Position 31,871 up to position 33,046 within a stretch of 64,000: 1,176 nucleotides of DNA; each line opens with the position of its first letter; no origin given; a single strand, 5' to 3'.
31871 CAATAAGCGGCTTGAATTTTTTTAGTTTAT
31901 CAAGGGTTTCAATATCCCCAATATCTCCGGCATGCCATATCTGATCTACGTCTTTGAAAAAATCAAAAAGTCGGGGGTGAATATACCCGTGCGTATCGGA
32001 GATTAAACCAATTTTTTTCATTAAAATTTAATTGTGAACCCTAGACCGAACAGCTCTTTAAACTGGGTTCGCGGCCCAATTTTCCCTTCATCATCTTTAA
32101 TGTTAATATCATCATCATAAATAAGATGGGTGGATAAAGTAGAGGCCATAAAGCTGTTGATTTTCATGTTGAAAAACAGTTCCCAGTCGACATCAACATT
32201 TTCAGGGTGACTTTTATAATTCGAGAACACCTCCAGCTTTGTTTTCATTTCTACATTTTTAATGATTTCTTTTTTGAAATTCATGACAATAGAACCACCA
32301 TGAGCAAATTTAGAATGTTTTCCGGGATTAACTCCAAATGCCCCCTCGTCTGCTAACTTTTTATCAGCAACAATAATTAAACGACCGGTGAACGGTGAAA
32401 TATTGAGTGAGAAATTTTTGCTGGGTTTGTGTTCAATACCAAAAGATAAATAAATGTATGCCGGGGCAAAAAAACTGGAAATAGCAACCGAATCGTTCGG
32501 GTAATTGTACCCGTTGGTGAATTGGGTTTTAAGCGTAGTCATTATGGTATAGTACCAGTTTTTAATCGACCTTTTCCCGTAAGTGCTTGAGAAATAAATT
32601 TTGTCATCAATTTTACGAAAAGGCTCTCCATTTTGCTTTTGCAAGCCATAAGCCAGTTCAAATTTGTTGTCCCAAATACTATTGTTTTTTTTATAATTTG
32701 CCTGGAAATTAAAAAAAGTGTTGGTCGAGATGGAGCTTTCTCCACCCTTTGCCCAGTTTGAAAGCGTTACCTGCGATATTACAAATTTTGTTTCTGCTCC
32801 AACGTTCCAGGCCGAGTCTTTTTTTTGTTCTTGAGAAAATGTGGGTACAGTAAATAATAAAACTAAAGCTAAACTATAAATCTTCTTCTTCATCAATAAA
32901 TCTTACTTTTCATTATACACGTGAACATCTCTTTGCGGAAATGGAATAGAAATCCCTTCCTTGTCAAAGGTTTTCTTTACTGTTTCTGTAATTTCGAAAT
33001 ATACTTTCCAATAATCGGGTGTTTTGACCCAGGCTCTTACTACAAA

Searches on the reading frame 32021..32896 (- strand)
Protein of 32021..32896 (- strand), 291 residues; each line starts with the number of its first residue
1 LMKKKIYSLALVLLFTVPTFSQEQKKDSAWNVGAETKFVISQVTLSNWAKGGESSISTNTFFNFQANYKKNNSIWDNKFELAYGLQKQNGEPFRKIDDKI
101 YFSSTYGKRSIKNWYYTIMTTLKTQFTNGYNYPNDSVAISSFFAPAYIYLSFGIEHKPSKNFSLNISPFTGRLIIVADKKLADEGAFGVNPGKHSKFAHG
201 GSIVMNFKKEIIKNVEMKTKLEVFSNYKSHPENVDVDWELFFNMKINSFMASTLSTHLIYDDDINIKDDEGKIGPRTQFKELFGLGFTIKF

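Call 8: search_protein_families(library=pfam, proteins=[window:32021-32896:-], max_evalue=0.01)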
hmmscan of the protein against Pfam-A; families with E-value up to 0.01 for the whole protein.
window:32021-32896:- (291 aa): 1 family
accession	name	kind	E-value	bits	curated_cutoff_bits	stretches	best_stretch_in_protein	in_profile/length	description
PF11276.14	DUF3078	-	7e-29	100.5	25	1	40-130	1-92/92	Protein of unknown function (DUF3078)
